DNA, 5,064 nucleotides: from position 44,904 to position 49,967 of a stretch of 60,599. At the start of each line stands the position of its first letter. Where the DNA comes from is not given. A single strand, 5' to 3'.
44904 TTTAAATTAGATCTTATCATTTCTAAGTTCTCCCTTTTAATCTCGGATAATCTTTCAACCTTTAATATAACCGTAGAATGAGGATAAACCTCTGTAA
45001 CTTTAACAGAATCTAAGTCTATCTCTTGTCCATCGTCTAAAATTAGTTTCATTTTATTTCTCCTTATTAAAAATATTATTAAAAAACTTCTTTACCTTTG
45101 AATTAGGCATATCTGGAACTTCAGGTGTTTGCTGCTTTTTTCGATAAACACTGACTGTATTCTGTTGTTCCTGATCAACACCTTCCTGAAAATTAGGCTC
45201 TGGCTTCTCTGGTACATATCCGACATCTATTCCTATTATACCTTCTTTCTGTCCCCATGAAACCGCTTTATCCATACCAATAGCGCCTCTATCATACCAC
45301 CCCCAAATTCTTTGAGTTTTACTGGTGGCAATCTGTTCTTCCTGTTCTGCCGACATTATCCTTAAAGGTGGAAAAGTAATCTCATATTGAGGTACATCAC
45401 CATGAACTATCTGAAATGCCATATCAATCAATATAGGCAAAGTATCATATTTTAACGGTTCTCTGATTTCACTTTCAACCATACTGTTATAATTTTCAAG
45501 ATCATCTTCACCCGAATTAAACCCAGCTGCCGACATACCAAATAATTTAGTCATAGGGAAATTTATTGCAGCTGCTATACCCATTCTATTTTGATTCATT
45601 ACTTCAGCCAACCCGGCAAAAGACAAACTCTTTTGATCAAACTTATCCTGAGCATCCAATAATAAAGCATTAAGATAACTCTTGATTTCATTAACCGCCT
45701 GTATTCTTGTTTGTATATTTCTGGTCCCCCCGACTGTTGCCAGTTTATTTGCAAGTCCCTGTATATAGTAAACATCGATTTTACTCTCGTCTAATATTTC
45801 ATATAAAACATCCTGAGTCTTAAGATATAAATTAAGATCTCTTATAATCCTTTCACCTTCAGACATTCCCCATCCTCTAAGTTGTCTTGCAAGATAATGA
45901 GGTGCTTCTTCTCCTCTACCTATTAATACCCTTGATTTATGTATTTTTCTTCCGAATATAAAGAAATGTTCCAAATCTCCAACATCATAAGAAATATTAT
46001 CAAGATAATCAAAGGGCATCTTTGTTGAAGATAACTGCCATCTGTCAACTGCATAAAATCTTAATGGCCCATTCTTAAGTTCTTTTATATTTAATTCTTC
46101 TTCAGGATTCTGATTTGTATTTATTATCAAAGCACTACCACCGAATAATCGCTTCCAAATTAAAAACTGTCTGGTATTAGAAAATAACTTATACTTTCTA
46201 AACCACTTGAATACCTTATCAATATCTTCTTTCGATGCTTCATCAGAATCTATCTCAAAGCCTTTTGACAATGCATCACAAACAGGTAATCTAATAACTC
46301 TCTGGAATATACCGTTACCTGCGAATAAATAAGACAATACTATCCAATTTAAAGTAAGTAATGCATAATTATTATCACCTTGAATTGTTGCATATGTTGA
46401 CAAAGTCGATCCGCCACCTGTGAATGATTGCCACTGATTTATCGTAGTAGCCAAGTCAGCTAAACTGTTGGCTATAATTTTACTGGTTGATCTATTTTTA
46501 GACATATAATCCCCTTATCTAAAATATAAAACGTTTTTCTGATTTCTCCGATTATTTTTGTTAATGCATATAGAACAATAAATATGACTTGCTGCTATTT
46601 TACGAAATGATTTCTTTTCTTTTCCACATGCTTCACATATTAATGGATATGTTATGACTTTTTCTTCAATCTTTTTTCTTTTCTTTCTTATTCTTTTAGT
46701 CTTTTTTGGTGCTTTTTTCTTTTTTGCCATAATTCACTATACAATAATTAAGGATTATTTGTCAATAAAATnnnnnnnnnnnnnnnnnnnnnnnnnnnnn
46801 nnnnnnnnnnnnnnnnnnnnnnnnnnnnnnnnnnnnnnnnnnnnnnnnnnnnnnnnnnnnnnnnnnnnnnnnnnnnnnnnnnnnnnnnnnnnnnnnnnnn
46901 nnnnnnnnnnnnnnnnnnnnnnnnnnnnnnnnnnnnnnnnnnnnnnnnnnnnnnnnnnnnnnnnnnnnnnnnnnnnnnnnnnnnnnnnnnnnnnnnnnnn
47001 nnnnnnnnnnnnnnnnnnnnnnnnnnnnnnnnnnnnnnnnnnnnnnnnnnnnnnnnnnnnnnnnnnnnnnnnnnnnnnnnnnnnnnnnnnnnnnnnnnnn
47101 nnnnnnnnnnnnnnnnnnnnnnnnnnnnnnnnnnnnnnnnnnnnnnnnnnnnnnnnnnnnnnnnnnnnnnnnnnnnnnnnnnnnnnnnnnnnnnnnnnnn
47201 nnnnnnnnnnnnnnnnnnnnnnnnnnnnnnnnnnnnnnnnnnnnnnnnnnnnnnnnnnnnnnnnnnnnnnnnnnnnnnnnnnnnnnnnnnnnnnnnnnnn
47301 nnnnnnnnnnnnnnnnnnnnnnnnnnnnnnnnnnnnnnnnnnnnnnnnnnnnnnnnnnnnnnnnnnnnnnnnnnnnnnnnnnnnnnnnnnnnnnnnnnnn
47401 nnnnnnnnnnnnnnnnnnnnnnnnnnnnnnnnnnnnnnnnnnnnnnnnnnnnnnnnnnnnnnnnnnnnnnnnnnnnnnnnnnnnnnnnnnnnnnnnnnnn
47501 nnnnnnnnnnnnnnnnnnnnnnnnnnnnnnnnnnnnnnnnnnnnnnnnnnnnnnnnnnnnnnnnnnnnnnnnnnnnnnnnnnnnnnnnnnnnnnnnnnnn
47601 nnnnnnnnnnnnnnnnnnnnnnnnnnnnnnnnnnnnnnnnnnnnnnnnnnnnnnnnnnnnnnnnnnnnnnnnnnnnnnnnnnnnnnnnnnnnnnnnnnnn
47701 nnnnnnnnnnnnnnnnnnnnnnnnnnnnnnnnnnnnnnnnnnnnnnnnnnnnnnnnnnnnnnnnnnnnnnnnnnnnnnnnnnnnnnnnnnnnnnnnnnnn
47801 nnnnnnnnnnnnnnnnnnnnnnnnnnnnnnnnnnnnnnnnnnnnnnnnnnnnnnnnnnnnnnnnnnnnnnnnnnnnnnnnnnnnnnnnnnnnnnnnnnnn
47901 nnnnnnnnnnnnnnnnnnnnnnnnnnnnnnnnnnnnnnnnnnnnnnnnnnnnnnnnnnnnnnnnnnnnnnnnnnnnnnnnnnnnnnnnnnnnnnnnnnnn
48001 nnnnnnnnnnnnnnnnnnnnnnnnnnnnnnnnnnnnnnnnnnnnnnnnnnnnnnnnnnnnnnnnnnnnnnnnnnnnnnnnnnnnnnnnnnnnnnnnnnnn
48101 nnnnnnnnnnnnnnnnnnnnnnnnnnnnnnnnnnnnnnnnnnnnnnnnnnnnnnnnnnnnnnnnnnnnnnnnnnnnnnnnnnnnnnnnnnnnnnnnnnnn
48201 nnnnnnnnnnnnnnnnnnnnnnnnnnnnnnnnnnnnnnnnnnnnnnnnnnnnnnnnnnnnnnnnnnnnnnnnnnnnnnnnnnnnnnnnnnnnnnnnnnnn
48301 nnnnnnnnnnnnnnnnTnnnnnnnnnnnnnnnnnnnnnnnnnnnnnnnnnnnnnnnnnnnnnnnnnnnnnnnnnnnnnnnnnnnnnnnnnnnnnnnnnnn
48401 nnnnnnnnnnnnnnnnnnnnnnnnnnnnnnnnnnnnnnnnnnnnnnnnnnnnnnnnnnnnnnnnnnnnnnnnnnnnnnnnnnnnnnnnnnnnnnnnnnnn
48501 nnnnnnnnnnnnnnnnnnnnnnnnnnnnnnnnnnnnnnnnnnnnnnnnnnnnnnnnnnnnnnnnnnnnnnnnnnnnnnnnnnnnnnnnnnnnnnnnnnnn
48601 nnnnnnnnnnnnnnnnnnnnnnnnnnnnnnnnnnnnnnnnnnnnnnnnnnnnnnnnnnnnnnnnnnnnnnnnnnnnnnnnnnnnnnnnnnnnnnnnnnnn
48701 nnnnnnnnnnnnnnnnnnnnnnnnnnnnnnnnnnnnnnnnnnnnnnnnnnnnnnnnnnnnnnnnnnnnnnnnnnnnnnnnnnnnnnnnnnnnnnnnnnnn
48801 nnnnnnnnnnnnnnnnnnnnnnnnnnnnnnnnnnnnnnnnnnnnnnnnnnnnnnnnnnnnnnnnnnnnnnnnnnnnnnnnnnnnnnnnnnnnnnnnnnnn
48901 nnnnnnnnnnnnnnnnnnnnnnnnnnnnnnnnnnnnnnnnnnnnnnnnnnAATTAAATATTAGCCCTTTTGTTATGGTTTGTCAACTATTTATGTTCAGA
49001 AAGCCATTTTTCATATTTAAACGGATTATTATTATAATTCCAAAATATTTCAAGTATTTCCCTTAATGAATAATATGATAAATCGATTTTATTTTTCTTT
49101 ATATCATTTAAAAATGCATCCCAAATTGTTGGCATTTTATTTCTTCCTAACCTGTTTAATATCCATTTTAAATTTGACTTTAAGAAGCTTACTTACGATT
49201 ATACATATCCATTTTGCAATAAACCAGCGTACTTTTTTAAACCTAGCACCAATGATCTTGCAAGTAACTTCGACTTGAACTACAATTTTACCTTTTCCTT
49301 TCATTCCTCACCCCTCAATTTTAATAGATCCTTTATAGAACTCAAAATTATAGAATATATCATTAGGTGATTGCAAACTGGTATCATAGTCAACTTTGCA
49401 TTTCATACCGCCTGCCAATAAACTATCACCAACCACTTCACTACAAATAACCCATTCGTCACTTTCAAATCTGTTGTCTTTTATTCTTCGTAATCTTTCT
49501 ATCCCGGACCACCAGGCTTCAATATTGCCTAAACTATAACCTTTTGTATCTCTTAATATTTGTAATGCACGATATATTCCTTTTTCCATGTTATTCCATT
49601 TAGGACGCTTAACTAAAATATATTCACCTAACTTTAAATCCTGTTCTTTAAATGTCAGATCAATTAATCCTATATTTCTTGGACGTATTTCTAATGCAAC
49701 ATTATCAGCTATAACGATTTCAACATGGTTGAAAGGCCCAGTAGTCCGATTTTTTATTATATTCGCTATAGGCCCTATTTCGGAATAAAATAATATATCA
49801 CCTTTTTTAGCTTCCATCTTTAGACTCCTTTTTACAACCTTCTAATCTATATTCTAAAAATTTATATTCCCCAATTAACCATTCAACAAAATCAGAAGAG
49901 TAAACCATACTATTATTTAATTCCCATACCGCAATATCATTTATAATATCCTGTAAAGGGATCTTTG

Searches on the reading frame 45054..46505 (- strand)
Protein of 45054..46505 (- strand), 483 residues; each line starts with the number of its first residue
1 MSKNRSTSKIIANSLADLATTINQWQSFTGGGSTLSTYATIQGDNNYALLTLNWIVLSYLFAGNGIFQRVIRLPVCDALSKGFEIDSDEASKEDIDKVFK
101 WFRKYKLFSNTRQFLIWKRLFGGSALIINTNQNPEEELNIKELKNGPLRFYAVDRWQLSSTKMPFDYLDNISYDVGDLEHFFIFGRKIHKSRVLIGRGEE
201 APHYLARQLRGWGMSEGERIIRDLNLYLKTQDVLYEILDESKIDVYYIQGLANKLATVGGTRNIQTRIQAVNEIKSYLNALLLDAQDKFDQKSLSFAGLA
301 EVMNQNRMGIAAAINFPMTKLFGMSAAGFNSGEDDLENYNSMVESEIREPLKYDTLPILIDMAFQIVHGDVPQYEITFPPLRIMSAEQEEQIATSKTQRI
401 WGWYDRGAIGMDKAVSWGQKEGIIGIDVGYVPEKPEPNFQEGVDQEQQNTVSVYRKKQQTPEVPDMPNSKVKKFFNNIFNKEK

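Call 26: search_protein_families(library=pfam, proteins=[window:45054-46505:-], max_evalue=0.001)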
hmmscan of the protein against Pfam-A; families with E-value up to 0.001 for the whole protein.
window:45054-46505:- (483 aa): 1 family
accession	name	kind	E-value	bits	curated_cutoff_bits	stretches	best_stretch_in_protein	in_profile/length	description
PF06381.16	Phage_portal_3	-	2e-57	195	33.8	1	59-399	5-354/357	Phage portal protein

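Call 27: find_homologous_proteins(query=window:45054-46505:-, max_evalue=1e-20)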
Query window:45054-46505:- (483 aa): 1416 proteins with E <= 1e-20 among 8000 candidates; the best 120 are listed.
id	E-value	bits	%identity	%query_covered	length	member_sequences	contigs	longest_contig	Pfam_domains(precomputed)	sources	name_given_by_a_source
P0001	0.0e+0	1094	100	100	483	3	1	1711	PF06381.17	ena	-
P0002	1.9e-248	843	76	100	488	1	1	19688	PF06381.17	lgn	-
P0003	6.6e-233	792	72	100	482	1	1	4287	PF06381.17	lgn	-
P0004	1.7e-223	761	70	99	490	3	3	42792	PF06381.17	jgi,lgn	jgi:uncharacterized protein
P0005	2.9e-195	668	63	96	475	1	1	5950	PF06381.17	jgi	jgi:phage-related protein (TIGR01555 family)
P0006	9.5e-147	508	54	91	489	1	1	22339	PF06381.17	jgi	jgi:phage-related protein (TIGR01555 family)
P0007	3.1e-146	506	49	97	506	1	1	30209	PF06381.17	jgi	jgi:uncharacterized protein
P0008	3.7e-145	502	53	92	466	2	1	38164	PF06381.17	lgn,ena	-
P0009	5.7e-145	502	53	90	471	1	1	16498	PF06381.17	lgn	-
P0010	3.0e-144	499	53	92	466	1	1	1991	PF06381.17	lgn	-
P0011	4.5e-144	499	51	96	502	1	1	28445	PF06381.17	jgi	jgi:hypothetical protein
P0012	6.9e-144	498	52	89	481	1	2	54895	PF06381.17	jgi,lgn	-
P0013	2.0e-143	497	51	92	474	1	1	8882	PF06381.17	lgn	-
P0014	7.0e-143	495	55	85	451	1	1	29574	PF06381.17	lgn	-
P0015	2.1e-142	493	55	85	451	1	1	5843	PF06381.17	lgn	-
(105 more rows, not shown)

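Call 28: find_encoding_contigs(protein=P0002, flank=10000, max_places=2)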
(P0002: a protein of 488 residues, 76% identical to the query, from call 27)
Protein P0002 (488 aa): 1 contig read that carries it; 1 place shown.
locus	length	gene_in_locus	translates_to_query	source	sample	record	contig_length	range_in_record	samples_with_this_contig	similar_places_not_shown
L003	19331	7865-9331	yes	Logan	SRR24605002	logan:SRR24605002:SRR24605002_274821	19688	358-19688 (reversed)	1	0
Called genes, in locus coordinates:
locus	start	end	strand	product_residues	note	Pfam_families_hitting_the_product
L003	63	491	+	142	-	-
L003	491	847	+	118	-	PF00436:SSB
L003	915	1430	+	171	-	-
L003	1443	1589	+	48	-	-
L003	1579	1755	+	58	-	-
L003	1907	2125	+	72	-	-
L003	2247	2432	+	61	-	-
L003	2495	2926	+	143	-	-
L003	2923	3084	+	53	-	-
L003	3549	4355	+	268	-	PF01551:Peptidase_M23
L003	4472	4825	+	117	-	-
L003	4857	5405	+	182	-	PF03592:Terminase_2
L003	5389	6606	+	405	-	PF04466:Terminase_3, PF03237:Terminase_6N, PF17289:Terminase_6C, PF22530:Terminase-T7_RNaseH-like (weak)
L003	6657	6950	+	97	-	-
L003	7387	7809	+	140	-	-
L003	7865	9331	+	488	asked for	PF06381:Phage_portal_3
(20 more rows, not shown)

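Call 29: find_encoding_contigs(protein=P0004, flank=10000, max_places=3)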
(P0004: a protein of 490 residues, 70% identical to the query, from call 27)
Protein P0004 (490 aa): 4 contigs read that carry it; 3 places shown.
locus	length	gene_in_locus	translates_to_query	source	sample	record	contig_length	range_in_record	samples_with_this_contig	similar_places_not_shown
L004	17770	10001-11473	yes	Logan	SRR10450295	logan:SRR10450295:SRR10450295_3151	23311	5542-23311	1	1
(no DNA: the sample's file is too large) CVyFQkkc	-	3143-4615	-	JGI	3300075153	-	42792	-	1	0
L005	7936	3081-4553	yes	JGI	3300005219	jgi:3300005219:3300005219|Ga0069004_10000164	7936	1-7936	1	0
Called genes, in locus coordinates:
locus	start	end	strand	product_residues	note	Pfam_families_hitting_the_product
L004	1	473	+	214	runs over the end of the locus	-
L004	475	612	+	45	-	-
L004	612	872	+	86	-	-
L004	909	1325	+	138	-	-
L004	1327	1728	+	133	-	PF00436:SSB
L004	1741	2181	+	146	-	-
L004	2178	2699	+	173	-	-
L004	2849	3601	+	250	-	PF25283:DUF7873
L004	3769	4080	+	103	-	-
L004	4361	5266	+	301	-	PF01551:Peptidase_M23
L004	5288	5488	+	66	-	-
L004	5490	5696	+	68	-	-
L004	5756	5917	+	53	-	-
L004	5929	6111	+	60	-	-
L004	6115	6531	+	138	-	-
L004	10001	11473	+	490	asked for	PF06381:Phage_portal_3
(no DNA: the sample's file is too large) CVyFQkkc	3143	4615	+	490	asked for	PF06381:Phage_portal_3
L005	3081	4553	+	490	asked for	PF06381:Phage_portal_3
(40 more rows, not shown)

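Call 30: find_encoding_contigs(protein=P0012, flank=10000, max_places=2)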
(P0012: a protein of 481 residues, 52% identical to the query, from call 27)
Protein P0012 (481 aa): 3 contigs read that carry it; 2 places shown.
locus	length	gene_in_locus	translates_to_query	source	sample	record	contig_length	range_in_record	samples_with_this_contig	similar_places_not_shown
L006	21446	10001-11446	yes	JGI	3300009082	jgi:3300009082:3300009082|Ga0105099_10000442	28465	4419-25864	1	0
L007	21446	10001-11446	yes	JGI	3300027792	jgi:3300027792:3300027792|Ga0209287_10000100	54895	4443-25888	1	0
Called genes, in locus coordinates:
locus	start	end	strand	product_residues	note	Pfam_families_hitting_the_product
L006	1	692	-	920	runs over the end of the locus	PF13662:Toprim_4, PF13155:Toprim_2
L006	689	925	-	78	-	-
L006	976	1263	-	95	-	-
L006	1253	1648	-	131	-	PF14359:DUF4406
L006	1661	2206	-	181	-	-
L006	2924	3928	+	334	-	-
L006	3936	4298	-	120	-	-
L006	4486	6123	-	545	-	PF13708:DUF4942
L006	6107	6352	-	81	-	PF26092:T4_Y16D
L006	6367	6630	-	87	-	-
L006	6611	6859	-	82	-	-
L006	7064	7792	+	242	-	-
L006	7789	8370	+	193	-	-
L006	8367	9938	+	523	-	-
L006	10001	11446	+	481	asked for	PF06381:Phage_portal_3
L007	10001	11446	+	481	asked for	PF06381:Phage_portal_3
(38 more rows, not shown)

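Call 34: find_related_loci(query=A1, collection=metagenome_contigs, flank=10000)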
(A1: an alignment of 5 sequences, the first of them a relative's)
Query A1 (483 aa) in metagenome_contigs; peptide patterns used: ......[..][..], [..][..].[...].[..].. (x = any residue, [..] = any of these).
360 stretches matched a pattern; 2 encode a relative of the query (tblastn E <= 1e-3); 2 distinct loci.
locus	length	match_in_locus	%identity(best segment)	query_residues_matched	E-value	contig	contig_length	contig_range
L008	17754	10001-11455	69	3-482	0e+0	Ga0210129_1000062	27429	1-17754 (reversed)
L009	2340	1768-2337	43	3-194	5e-47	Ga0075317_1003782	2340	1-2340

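Call 35: find_related_loci(query=A1, collection=viral_contigs, flank=10000)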
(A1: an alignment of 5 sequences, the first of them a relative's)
Query A1 (483 aa) in viral_contigs; peptide patterns used: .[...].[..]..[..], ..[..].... (x = any residue, [..] = any of these).
128 stretches matched a pattern; 49 encode a relative of the query (tblastn E <= 1e-3); 49 distinct loci.
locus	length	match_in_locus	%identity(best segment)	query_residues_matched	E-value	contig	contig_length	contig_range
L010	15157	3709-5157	99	1-483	0e+0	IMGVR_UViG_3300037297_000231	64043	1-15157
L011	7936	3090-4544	69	3-482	0e+0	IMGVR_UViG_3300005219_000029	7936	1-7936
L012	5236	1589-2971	51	1-455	5e-142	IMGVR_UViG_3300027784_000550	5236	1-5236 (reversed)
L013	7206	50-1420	47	1-460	2e-139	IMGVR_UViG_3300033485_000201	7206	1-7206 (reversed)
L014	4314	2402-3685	52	1-428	3e-141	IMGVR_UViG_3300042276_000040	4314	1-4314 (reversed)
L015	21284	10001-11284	51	1-428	3e-137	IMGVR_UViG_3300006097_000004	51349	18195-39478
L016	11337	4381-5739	47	1-456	5e-137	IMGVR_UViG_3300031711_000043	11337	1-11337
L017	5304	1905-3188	51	1-428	1e-137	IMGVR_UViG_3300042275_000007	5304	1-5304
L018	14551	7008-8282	51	1-428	2e-136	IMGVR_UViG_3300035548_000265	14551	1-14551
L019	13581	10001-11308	48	11-444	1e-136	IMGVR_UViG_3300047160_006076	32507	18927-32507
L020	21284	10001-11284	50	1-428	7e-136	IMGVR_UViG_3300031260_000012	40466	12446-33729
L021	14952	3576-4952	48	1-459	3e-135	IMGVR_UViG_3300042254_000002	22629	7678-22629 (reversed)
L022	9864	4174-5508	49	3-442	2e-133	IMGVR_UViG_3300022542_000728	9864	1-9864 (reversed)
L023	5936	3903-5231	47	15-462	4e-133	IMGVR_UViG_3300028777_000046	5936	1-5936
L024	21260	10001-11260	50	7-429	3e-133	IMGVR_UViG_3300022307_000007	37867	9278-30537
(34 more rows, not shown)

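Call 37: search_dna_similar(query=window:45054-46505:-, collection=phages, mode=protein, max_rows=15)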
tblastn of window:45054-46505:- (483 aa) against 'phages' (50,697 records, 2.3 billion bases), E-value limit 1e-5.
Records with a match: 961; places in all: 962; records where one place covers at least 80% of the query: 225.
Best place of each record, by identity: <60% 961.
By first word of the organism name: Vibrio 266; Escherichia 233; Klebsiella 121; Pseudomonas 58; Yersinia 25; Salmonella 25; Shigella 24; Aeromonas 23; Campylobacter 19; Rhizobium 18; and 40 more.
By host as written in the record: - 276; Escherichia coli 64; Klebsiella pneumoniae 44; Escherichia coli DSM 12242 43; Pseudomonas aeruginosa 25; Campylobacter jejuni 19; Escherichia coli K-12 MG1655 18; Vibrio cyclitrophicus 16; and 220 more.
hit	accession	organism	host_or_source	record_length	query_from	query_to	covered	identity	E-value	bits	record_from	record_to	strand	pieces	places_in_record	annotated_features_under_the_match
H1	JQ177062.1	Bdellovibrio phage phi1422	Bdellovibrio bacteriovorus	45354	30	409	79%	38.2%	3e-77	269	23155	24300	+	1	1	putative portal protein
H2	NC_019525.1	Bdellovibrio phage phi1422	Bdellovibrio bacteriovorus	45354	30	409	79%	38.2%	3e-77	269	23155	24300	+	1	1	portal protein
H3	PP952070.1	Staphylococcus phage Pel53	Staphylococcus hyicus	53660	3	448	92%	25.7%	2e-19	98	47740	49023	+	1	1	portal protein | major head protein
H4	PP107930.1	Escherichia phage FXie-2024a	Escherichia coli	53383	3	448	92%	25.7%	2e-18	95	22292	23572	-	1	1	hypothetical protein (x2)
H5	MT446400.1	Escherichia virus TH26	Escherichia coli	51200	3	448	92%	25.4%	5e-19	97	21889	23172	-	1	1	record has no annotation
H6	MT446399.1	Escherichia virus TH25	Escherichia coli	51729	3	448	92%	25.4%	8e-19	96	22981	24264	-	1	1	record has no annotation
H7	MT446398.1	Escherichia virus TH24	Escherichia coli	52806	3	448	92%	25.4%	8e-19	96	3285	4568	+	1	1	record has no annotation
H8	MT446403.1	Escherichia virus TH29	Escherichia coli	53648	3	448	92%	25.4%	8e-19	96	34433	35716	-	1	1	record has no annotation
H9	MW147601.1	Yersinia phage PYps16N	Yersinia pseudotuberculosis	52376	3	448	92%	25.4%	9e-19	96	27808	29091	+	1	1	portal protein | major head subunit precursor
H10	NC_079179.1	Yersinia phage PYps16N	Yersinia pseudotuberculosis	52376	3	448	92%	25.4%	9e-19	96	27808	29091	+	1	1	portal protein | major head subunit precursor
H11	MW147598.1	Yersinia phage PYps23T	Yersinia pseudotuberculosis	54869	3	448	92%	25.4%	9e-19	96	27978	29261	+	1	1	portal protein | major head subunit precursor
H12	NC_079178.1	Yersinia phage PYps23T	Yersinia pseudotuberculosis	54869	3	448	92%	25.4%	9e-19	96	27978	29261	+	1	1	portal protein | major head subunit precursor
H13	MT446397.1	Escherichia virus TH23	Escherichia coli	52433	3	448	92%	25.4%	2e-18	95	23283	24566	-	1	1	record has no annotation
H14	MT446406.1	Escherichia virus TH33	Escherichia coli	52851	3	448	92%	25.4%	2e-18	95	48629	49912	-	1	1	record has no annotation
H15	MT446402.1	Escherichia virus TH28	Escherichia coli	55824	3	448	92%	25.4%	2e-18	95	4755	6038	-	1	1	record has no annotation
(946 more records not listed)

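Call 38: find_related_loci(query=A1, collection=genome_contigs, flank=10000)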
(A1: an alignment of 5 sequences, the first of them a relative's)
Query A1 (483 aa) in genome_contigs; peptide patterns used: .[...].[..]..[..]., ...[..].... (x = any residue, [..] = any of these).
61 stretches matched a pattern; 1 encode a relative of the query (tblastn E <= 1e-3); 1 distinct loci.
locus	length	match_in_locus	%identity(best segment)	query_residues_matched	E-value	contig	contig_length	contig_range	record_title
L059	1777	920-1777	51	2-288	4e-96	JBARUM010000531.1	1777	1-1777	MAG: Maribacter sp. isolate MFD12125_ilm_asm_bin32 k127_186016, whole genome shotgun sequence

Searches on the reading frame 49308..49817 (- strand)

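Call 54: search_protein_families(library=phrogs, proteins=[window:49308-49817:-], max_evalue=0.001)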
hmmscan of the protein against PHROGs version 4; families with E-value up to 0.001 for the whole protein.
window:49308-49817:- (169 aa): 1 family
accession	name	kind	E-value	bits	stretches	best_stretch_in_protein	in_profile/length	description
phrog_1128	-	moron, auxiliary metabolic gene and host takeover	1.3e-07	32.2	1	1-157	20-167/381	enoyl-CoA hydratase/carnithine racemase-like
